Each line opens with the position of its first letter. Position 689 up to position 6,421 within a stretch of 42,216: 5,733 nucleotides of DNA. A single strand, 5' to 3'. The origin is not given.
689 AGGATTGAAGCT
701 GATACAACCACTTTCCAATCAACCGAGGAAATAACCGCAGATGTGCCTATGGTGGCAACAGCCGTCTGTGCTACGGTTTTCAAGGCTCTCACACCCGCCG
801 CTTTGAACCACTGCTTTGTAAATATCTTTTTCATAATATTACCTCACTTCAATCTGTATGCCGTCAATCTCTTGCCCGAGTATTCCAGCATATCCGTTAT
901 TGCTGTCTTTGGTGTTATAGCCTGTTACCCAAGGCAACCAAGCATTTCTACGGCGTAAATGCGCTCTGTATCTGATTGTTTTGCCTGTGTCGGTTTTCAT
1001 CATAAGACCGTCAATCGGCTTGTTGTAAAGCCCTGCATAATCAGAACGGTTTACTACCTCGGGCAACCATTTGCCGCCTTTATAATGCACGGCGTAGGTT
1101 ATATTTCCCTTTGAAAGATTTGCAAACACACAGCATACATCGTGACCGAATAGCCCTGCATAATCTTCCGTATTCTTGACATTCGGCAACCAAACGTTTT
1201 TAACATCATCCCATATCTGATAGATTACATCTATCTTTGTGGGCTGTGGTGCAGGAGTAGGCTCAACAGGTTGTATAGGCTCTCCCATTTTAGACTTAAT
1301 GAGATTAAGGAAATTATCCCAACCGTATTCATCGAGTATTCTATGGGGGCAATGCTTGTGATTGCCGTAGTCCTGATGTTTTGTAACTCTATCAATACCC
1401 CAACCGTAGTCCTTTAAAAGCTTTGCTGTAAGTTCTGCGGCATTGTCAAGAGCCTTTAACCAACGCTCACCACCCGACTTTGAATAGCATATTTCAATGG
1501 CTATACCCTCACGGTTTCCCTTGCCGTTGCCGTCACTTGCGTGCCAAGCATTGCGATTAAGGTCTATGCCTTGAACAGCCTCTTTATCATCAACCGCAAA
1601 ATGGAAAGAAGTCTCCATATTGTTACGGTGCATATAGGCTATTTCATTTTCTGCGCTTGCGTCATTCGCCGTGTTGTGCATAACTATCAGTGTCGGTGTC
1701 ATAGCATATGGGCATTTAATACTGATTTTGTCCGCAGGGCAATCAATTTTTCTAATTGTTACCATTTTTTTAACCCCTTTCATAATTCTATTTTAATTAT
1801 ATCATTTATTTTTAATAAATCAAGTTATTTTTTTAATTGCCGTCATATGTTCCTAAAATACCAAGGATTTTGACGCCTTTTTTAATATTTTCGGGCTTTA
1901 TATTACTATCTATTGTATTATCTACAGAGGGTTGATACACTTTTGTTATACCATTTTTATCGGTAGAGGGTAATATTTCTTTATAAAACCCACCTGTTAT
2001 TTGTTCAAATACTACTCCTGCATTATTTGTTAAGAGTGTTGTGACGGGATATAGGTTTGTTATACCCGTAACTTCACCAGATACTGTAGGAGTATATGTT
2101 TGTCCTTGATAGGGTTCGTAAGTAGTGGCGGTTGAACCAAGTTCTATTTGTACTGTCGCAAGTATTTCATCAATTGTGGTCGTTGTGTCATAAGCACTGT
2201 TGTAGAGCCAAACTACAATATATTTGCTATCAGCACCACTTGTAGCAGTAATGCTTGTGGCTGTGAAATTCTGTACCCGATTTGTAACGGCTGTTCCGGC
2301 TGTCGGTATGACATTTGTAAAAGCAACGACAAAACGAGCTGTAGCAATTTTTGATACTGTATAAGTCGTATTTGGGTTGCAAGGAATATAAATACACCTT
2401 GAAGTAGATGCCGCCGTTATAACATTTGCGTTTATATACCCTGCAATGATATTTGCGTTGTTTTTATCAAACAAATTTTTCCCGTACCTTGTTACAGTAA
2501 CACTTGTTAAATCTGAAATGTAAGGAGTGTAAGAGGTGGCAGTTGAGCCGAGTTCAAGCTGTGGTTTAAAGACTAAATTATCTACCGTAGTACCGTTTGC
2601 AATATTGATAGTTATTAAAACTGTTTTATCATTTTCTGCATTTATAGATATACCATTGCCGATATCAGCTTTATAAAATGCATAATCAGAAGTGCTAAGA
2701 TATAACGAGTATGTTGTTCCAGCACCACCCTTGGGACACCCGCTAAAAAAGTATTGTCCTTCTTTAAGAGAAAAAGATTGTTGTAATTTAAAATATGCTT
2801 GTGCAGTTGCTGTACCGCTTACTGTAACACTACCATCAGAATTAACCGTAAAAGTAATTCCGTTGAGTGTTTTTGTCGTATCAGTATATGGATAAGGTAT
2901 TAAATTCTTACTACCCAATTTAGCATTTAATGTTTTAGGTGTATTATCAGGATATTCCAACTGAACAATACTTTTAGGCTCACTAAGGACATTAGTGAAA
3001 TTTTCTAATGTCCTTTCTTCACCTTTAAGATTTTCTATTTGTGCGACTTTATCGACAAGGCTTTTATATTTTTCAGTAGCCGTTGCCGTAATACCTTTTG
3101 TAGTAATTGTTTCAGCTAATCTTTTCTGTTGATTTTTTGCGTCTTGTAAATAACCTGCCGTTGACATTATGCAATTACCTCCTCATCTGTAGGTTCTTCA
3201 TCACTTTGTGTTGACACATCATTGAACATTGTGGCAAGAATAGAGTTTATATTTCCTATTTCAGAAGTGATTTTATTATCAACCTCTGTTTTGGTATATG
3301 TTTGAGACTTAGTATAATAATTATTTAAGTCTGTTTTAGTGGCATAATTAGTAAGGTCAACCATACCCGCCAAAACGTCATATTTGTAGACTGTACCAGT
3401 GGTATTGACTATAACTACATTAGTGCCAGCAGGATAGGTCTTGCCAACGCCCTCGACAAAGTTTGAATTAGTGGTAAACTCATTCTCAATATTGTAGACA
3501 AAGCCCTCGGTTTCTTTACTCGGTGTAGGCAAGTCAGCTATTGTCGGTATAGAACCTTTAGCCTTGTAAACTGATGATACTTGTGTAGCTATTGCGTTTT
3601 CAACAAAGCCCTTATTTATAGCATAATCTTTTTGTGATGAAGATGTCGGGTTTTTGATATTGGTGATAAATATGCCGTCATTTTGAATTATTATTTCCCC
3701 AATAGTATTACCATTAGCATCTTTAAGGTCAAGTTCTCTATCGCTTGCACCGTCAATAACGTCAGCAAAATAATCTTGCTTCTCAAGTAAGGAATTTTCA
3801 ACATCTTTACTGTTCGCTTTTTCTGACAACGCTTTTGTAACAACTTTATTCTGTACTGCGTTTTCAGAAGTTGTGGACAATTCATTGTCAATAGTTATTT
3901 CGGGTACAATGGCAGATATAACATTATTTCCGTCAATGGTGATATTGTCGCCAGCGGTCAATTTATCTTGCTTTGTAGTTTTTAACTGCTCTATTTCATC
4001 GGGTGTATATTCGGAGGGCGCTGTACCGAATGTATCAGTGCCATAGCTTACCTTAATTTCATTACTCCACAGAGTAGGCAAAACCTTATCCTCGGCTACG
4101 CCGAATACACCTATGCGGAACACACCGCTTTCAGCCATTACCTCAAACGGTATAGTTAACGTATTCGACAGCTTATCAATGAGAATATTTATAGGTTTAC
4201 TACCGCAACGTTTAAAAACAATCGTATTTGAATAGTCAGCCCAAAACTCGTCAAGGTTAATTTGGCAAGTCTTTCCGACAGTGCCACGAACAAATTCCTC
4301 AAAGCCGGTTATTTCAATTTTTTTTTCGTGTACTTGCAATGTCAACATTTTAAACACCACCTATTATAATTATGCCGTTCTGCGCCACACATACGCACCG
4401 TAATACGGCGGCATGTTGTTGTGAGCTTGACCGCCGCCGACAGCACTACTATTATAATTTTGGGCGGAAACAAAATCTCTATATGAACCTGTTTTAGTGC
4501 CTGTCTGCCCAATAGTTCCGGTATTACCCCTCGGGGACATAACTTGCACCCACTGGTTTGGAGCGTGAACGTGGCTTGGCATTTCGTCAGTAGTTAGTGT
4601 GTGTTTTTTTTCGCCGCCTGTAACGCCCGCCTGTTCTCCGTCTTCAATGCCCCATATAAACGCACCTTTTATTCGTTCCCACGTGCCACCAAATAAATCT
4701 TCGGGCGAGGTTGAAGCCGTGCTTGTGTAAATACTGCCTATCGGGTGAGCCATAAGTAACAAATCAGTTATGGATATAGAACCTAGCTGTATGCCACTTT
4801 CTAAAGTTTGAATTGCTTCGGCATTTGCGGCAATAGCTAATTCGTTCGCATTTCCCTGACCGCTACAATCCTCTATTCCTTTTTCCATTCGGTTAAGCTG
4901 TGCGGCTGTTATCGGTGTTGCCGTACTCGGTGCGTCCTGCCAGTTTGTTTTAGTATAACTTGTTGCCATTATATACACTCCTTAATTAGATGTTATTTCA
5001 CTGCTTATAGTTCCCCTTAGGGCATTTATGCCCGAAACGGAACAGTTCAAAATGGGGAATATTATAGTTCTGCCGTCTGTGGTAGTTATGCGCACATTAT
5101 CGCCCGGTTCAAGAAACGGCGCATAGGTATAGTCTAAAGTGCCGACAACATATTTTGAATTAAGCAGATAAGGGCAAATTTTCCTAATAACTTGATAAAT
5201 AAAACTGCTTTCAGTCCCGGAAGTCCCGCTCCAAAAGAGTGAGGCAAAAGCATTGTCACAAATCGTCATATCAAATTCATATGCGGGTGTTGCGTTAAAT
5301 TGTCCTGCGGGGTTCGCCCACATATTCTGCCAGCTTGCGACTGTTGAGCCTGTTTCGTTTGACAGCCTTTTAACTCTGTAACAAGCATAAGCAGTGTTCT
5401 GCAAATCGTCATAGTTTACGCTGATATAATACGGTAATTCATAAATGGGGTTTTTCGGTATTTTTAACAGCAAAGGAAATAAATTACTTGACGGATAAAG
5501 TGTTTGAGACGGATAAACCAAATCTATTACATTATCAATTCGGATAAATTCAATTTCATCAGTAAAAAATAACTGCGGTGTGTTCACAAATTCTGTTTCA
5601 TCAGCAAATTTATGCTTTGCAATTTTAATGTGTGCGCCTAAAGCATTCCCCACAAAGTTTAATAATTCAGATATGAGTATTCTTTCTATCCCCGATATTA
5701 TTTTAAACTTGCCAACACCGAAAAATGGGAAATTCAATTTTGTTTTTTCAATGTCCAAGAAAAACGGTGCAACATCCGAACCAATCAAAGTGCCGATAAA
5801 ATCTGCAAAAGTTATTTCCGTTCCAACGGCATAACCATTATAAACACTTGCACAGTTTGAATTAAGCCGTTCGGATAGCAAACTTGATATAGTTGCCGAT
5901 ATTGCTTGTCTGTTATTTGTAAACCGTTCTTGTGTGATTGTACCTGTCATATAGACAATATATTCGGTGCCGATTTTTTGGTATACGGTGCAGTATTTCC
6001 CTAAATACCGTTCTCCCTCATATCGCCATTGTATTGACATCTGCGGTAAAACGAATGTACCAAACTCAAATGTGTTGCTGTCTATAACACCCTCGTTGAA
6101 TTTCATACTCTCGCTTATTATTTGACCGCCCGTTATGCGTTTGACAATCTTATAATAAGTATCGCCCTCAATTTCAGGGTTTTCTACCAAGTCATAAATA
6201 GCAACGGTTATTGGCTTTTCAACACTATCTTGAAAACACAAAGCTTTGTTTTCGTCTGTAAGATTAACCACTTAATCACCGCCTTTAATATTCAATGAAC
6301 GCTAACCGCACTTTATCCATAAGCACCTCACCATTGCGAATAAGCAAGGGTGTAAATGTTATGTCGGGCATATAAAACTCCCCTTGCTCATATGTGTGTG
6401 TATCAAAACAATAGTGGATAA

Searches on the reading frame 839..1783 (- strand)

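Call 22: search_protein_families(library=phrogs, proteins=[window:839-1783:-], max_evalue=0.001)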
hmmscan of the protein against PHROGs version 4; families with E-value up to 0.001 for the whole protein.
window:839-1783:- (314 aa): 18 families
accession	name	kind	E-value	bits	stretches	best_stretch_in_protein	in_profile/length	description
phrog_3088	-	lysis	5e-69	233.8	1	7-170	1-164/248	amidase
phrog_1794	-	lysis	1.5e-52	180.1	1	5-247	25-250/336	amidase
phrog_833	-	lysis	2.1e-49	169.8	1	10-301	11-279/294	endolysin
phrog_9611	-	lysis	2.6e-42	146.1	1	10-171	3-174/246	endolysin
phrog_1493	-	lysis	2.4e-41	143.2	1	2-199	4-182/394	endolysin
phrog_670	-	lysis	7.5e-37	128.5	1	21-190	103-273/596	endolysin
phrog_2338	-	lysis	1.8e-35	124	1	7-205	5-220/346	endolysin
phrog_5182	-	lysis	7.8e-30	105.6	1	5-180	6-206/321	endolysin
phrog_3393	-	lysis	9.3e-29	102.2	2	225-311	198-286/342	endolysin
phrog_15001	-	lysis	7e-17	62.6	1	27-146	40-167/367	endolysin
phrog_18955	-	unknown function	9.2e-16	58.5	1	32-165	298-436/483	-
phrog_19265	-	unknown function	9.2e-15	56.1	1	31-150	25-145/293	-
phrog_22474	-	lysis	1.1e-13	52.2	1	221-311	169-261/324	endolysin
phrog_7698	-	lysis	1.7e-11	45.5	1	32-191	26-180/316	endolysin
phrog_880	-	lysis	2.7e-11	44.5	1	30-184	193-353/435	endolysin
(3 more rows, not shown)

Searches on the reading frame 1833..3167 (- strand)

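Call 22: search_protein_families(library=phrogs, proteins=[window:1833-3167:-], max_evalue=0.001)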
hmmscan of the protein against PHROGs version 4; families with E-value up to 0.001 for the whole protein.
window:1833-3167:- (444 aa): 2 families
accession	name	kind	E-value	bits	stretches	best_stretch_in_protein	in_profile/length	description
phrog_35108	-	unknown function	2.1e-06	29.2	1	99-197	7-99/109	-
phrog_35590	-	unknown function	4.5e-06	27.2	1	1-56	2-57/224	-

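Call 109: search_protein_families(library=pfam, proteins=[window:1833-3167:-], max_evalue=0.001)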
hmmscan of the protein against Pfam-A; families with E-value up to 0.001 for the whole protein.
window:1833-3167:- (444 aa): 0 families

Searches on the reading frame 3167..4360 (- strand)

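Call 22: search_protein_families(library=phrogs, proteins=[window:3167-4360:-], max_evalue=0.001)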
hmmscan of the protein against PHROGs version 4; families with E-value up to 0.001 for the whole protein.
window:3167-4360:- (397 aa): 1 family
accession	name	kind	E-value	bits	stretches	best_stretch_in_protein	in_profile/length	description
phrog_38190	-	unknown function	2e-13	51.5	1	245-342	121-218/351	-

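Call 109: search_protein_families(library=pfam, proteins=[window:3167-4360:-], max_evalue=0.001)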
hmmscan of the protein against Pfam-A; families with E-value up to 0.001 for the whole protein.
window:3167-4360:- (397 aa): 0 families

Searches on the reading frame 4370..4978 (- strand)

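Call 110: search_protein_families(library=pfam, proteins=[window:4370-4978:-], max_evalue=0.001)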
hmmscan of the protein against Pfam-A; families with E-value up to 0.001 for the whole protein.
window:4370-4978:- (202 aa): 1 family
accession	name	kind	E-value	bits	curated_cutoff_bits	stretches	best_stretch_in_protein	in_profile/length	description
PF21939.1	Gp10_C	-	7.6e-22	79.2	27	1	75-201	3-139/139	Baseplate structural protein Gp10, C-terminal domain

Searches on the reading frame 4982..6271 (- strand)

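Call 22: search_protein_families(library=phrogs, proteins=[window:4982-6271:-], max_evalue=0.001)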
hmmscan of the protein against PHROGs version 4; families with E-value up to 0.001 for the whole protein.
window:4982-6271:- (429 aa): 1 family
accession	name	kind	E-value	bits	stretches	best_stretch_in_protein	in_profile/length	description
phrog_18190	-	unknown function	1.2e-10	41.4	1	241-424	206-365/723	-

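Call 110: search_protein_families(library=pfam, proteins=[window:4982-6271:-], max_evalue=0.001)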
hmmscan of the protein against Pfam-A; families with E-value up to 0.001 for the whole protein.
window:4982-6271:- (429 aa): 0 families
